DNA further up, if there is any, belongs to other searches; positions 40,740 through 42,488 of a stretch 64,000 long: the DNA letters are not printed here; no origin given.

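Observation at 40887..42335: Apparent cmk-plsC gene fusion (CMP kinase joined to lysophosphatidate acyltransferase)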

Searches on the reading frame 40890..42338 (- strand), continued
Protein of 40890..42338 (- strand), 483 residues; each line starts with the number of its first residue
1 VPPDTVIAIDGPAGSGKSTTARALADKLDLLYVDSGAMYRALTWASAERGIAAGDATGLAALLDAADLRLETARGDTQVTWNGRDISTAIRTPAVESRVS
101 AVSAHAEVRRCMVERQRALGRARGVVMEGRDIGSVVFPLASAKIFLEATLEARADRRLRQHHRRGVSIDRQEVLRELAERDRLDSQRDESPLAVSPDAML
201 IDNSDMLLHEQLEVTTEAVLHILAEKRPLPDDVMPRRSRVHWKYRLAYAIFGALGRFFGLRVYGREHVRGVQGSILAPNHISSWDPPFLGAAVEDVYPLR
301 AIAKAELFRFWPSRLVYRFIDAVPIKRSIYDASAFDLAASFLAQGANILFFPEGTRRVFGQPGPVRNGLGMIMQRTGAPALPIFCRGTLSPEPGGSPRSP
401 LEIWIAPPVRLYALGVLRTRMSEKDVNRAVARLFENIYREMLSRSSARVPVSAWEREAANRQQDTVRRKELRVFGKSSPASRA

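Call 9: search_solved_structures(query=window:40890-42338:-, max_evalue=0.001, show_alignments=0)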
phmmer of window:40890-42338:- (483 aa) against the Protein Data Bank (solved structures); distinct sequences matched with E-value up to 0.001: 12.
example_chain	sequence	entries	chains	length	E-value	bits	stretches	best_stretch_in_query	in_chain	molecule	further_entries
4e22_A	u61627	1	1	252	9.2e-42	146.5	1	6-223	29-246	Cytidylate kinase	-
1q3t_A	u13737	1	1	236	2.5e-41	145.1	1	6-213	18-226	Cytidylate kinase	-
1kdo_A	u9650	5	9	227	1.5e-40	142.6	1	6-214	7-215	CYTIDYLATE KINASE | PROTEIN (CYTIDINE MONOPHOSPHATE KINASE)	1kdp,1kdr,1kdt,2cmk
1cke_A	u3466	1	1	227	3.7e-40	141.3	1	6-214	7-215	PROTEIN (CYTIDINE MONOPHOSPHATE KINASE)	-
2fem_A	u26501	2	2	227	8.4e-40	140.1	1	6-214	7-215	Cytidylate kinase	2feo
37fc_A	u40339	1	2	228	1.2e-37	132.9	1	5-210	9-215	Cytidylate kinase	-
3r8c_A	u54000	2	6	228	2e-37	132.2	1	2-211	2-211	Cytidylate kinase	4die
2h92_A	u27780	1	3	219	1.7e-36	129.2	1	7-211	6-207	Cytidylate kinase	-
3r20_A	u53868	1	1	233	1.4e-35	126.1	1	5-207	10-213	Cytidylate kinase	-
3akc_A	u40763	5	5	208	3.8e-30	108.2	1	6-211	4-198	Cytidylate kinase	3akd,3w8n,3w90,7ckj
7l4a_A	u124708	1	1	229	5.2e-26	94.6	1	6-212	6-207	Cytidylate kinase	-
5kym_A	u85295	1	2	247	2.1e-05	26.7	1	257-395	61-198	1-acyl-sn-glycerol-3-phosphate acyltransferase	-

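Call 12: find_related_loci(query=A1, collection=genome_contigs, flank=6000)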
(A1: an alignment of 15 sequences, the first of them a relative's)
Query A1 (483 aa) in genome_contigs; peptide patterns used: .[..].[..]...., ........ (x = any residue, [..] = any of these).
600 stretches matched a pattern (row limit reached: there are more); 599 encode a relative of the query (tblastn E <= 1e-3); the best 80 are kept; 80 distinct loci.
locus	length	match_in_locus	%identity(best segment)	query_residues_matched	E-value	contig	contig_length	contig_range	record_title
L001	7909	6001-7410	52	6-476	7e-150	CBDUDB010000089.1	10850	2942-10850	MAG TPA_asm: uncultured bacterium isolate SRR7614707_binner12_Refined_20 genome assembly, contig: ERZ23877653.2907, whol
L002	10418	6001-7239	38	3-409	2e-69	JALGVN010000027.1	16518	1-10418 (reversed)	MAG: bacterium isolate AB_69_Bin_103 AB_69_Bin_103_scaffold_4315, whole genome shotgun sequence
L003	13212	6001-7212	34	7-399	4e-68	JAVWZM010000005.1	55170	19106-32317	MAG: Oscillospiraceae bacterium isolate CGS5Y1-bin86 NODE_5_length_55170_cov_4.347098, whole genome shotgun sequence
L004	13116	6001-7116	35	7-391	4e-64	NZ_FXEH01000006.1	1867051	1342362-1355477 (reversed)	Thalassobacillus devorans strain Marseille-P394, whole genome shotgun sequence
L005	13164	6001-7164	34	7-411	5e-64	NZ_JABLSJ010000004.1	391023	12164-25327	Thalassobacillus sp. CUG 92003 NODE_4_length_391023_cov_285.047_ID_1540, whole genome shotgun sequence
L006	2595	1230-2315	36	7-388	1e-64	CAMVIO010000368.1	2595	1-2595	MAG TPA_asm: uncultured Selenomonadales bacterium isolate SRR8387721_bin.66_metaWRAP_v1.3_MAG genome assembly, contig: E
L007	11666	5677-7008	33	7-428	1e-63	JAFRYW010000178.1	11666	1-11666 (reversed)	MAG: Ruminococcus sp. isolate RGIG2923 Goat_Omasum.Co__c1771856, whole genome shotgun sequence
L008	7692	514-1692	34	10-383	3e-61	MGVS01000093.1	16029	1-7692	MAG: Elusimicrobia bacterium RIFOXYD2_FULL_34_15 rifoxyd2_full_scaffold_499, whole genome shotgun sequence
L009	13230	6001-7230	32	6-442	2e-59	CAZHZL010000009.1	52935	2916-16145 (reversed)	MAG TPA_asm: uncultured Oscillospiraceae bacterium isolate SRP315200_co1_221 genome assembly, contig: NODE_595_length_52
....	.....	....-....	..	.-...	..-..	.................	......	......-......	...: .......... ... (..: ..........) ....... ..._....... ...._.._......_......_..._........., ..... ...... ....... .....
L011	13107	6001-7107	32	1-384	4e-55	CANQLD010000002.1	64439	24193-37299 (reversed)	MAG: uncultured Clostridia bacterium isolate Lapin-016__bin21 genome assembly, contig: Lapin-016__NODE_389_length_64439_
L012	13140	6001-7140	31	4-409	9e-55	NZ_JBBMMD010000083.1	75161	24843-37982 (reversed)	Tepidibacter sp. Z1-5 soapdenovo_K_105_84, whole genome shotgun sequence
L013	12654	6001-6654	44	6-231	5e-54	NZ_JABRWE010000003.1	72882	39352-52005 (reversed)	MAG: Ignavibacterium sp. isolate MAG-12 c_000000000093, whole genome shotgun sequence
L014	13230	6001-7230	29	4-449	1e-53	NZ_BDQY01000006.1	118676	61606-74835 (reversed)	Tepidibacter mesophilus strain JCM 16806 NODE_6, whole genome shotgun sequence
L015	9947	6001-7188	33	4-408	2e-53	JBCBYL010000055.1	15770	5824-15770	MAG: Verrucomicrobiota bacterium isolate J06656_6 k141_292280_length_15770_cov_14.0000, whole genome shotgun sequence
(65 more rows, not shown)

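Call 15: list_cluster_members(proteins=[P0001, P0002, P0005, P0008, P0012, P0019, P0023, P0030, P0032, P0037])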
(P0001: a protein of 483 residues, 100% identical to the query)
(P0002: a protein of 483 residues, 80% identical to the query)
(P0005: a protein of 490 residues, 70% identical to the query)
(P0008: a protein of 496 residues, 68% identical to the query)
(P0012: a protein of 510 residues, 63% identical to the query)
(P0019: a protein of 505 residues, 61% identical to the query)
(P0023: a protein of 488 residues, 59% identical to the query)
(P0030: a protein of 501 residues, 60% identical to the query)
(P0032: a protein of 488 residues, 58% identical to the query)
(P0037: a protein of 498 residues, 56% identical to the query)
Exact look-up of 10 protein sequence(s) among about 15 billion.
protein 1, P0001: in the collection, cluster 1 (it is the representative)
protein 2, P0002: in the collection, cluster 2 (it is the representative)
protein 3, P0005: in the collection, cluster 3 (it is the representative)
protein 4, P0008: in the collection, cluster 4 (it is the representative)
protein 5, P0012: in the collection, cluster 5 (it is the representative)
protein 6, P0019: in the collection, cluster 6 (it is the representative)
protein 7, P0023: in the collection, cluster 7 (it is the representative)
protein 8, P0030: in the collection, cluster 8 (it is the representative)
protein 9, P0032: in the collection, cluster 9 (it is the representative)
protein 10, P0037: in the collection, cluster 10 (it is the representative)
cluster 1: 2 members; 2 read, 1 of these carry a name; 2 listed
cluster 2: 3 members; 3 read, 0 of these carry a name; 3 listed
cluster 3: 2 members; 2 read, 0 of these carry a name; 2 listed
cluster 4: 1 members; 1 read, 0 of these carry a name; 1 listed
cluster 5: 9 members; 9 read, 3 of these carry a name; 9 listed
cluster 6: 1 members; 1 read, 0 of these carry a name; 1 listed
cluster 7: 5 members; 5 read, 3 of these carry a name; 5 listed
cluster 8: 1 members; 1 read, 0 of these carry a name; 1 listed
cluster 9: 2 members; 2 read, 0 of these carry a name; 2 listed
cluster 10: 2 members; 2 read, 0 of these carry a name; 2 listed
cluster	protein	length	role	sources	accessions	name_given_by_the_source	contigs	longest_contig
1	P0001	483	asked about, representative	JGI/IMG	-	-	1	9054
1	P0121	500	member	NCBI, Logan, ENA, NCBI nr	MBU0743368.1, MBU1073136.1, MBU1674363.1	(d)CMP kinase [bacterium]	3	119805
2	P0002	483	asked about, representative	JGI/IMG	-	-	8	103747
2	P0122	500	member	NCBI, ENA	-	-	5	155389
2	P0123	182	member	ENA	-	-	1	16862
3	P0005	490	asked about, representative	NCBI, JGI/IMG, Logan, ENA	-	-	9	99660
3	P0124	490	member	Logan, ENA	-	-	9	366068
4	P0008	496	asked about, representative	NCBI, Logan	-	-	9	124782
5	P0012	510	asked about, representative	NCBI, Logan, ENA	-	-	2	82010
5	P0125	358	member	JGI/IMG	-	1-acyl-sn-glycerol-3-phosphate acyltransferase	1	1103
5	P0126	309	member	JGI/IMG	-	1-acyl-sn-glycerol-3-phosphate acyltransferase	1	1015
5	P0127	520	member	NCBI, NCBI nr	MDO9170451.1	MAG: (d)CMP kinase [bacterium] | (d)CMP kinase [bacterium]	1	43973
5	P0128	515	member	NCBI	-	-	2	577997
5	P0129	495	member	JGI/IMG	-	-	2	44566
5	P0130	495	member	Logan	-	-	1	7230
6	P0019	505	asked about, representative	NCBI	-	-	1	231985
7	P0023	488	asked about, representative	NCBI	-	-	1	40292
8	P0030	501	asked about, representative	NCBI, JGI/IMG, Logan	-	-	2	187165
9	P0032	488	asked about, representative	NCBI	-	-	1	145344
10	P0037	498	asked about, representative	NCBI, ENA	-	-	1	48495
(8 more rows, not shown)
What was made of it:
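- The identical protein occurs in three NCBI MAG records (call 15). The identical protein occurs in independent NCBI, JGI and ENA assemblies (call 15).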

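Call 16: find_encoding_contigs(protein=P0002, flank=10000, max_places=3)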
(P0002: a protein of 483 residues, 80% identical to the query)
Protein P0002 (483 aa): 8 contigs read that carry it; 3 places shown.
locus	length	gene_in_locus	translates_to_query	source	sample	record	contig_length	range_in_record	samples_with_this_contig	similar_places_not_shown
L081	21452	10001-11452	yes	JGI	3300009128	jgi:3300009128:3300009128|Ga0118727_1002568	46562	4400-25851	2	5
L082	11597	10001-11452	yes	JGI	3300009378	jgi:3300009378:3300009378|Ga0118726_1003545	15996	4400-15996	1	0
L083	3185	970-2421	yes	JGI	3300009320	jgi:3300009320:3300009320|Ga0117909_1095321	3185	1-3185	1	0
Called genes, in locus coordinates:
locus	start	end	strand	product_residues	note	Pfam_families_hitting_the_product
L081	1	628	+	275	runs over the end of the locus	PF01678:DAP_epimerase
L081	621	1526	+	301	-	PF00701:DHDPS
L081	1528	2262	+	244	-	PF01113:DapB_N, PF05173:DapB_C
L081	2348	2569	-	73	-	PF01649:Ribosomal_S20p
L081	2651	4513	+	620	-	PF01541:GIY-YIG (weak), PF27096:UvrC_M, PF02151:UVR (weak), PF22920:UvrC_RNaseH, PF08459:UvrC_RNaseH_dom, PF14520:HHH_5 (faint)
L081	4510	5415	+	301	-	PF02899:Phage_int_SAM_1, PF00589:Phage_integrase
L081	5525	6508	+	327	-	PF00579:tRNA-synt_1b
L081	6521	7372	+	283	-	PF02616:SMC_ScpA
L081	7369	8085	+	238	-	PF04079:SMC_ScpB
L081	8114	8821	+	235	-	PF01479:S4 (weak), PF00849:PseudoU_synth_2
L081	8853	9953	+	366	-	PF00155:Aminotran_1_2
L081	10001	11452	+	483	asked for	PF02224:Cytidylate_kin, PF01553:Acyltransferase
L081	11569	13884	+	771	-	PF17092:PCB_OB (faint), PF13509:S1_2 (faint), PF21710:Spt6_S1 (faint), PF23459:S1_RRP5 (faint), PF00575:S1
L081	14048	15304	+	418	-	PF00919:UPF0004, PF04055:Radical_SAM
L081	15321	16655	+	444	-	PF00919:UPF0004, PF04055:Radical_SAM, PF01938:TRAM (weak)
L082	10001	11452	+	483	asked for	PF02224:Cytidylate_kin, PF01553:Acyltransferase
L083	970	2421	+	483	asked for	PF02224:Cytidylate_kin, PF01553:Acyltransferase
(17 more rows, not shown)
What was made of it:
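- An 80%-identical relative occurs on 8 contigs with the same scpA-scpB-rluB-hisC-fusion-rpsA order (call 16). An 80%-identical relative on 8 contigs has the same frame (call 16).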

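Call 32: predict_structure(alignment_id=A2)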
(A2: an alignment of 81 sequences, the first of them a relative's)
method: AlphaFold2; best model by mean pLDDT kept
length: 483 residues; sequences in the alignment: 81
mean_pLDDT: 91.4   pTM: 0.90
mean pLDDT of the five models: 91.4, 90.5, 90.2, 89.0, 89.1
residues with pLDDT >= 90: 373; 70-90: 90; 50-70: 13; < 50: 7
segments of 3 or more residues with pLDDT < 50: 477-483
pLDDT, mean of each block of 10 residues (from residue 1): 95 93 94 92 97 95 94 80 95 92 90 91 92 94 97 93 91 94 84 94 96 98 92 68 92 97 93 96 94 92 89 88 80 91 96 90 91 96 95 93 97 97 96 96 94 94 90 64 35
secondary structure, 60 per line:
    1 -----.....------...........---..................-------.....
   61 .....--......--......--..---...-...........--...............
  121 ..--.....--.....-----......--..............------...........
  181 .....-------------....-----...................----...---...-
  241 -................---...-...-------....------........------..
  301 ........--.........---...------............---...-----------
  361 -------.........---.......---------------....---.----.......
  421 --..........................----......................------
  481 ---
elements in order: E6-10 H17-27 E31-34 H35-48 H56-65 E68-73 E76-81 H93-103 H106-122 E125-129 H132-136 E142-147 H150-163 H170-185 E199-202 H208-226 H242-257 E261-263 E275-278 H285-292 E299-304 H305-308 H311-319 E323-325 H332-343 E347-349 H368-376 E380-386 E402-405 H414-420 H423-448 H453-474
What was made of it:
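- The AlphaFold2 model has pLDDT 91.4 and pTM 0.90; only the linker and the extreme C-terminus dip (call 32). The high pTM (0.90) suggests a fixed arrangement of the two domains, as would suit allosteric coupling (call 32). The confident model suggests a defined inter-domain arrangement (call 32).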

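Call 36: fold_search(model_id=the predicted structure, library=pdb)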
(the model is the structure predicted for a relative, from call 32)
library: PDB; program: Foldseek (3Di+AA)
matches with E <= 10: 1183; with E <= 0.001: 40
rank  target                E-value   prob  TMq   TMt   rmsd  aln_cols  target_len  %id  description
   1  1kdo_A                8.8e-17  1.00  0.43  0.88   2.3       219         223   36  CYTIDINE MONOPHOSPHATE KINASE FROM E. COLI IN COMPLEX WITH CYTIDINE MONOPHOSPHATE (released 2002-01-22)
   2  2cmk                  1.1e-16  1.00  0.43  0.91   1.9       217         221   36  CYTIDINE MONOPHOSPHATE KINASE IN COMPLEX WITH CYTIDINE-DI-PHOSPHATE (released 1999-09-20)
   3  2h92_A                1.7e-16  1.00  0.41  0.86   2.7       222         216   34  Crystal Structure of Staphylococcus aureus Cytidine Monophosphate Kinase in complex with cytidine-5'-monophosphate (released 2006-08-08)
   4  4die_C                4.0e-16  1.00  0.41  0.87   2.6       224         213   39  Crystal structure of a cytidylate kinase CmK from Mycobacterium abscessus bound to cytidine-5'-monophosphate (released 2012-02-08)
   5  4e22                  1.3e-15  1.00  0.40  0.85   2.8       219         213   35  Structure of cytidine monophosphate kinase from Yersinia pseudotuberculosis (released 2012-12-19)
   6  4die_D                1.5e-15  1.00  0.38  0.87   2.9       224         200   38  Crystal structure of a cytidylate kinase CmK from Mycobacterium abscessus bound to cytidine-5'-monophosphate (released 2012-02-08)
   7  2fem                  1.9e-15  1.00  0.39  0.82   3.6       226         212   35  Mutant R188M of the Cytidine Monophosphate Kinase From E. Coli (released 2006-01-10)
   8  1cke                  2.1e-15  1.00  0.39  0.82   3.6       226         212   35  CMP KINASE FROM ESCHERICHIA COLI FREE ENZYME STRUCTURE (released 1999-09-20)
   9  4die_B                2.3e-15  1.00  0.38  0.86   3.2       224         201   38  Crystal structure of a cytidylate kinase CmK from Mycobacterium abscessus bound to cytidine-5'-monophosphate (released 2012-02-08)
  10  2feo                  1.1e-14  1.00  0.41  0.85   2.4       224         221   36  Mutant R188M of The Cytidine Monophosphate Kinase from E. coli complexed with dCMP (released 2006-01-10)
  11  4die_A                1.1e-14  1.00  0.39  0.87   2.6       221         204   38  Crystal structure of a cytidylate kinase CmK from Mycobacterium abscessus bound to cytidine-5'-monophosphate (released 2012-02-08)
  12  3r20                  1.2e-14  1.00  0.41  0.87   2.8       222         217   41  Crystal structure of cytidylate kinase from Mycobacterium smegmatis (released 2011-04-13)
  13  3r8c_B                1.8e-14  1.00  0.38  0.85   3.0       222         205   39  Crystal structure of cytidylate kinase (Cmk) from Mycobacterium abscessus (released 2011-03-30)
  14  3akc                  1.8e-14  1.00  0.37  0.80   3.6       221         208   35  Crystal structure of CMP kinase in complex with CDP and ADP from Thermus thermophilus HB8 (released 2011-07-06)
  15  1q3t                  3.8e-14  1.00  0.43  0.88   2.2       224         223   37  Solution structure and function of an essential CMP kinase of Streptococcus pneumoniae (released 2004-08-03)
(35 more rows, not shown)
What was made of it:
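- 41661..42323 (-): Cytidylate kinase domain, residues 6-226, ending in helix 208-226. E. coli Cmk structures match with target-normalised TM 0.88-0.91 (call 36).
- On Cytidylate kinase type 1 (TIGR00017 / PF02224): Foldseek gives target-normalised TM 0.88-0.91 and rmsd 1.9-2.3 Å to 1KDO and 2CMK (call 36).
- On 1-acylglycerol-3-phosphate O-acyltransferase subfamily (TIGR00530 AGP_acyltrn): The core matches (E 8e-7, target-normalised TM 0.59; call 36).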
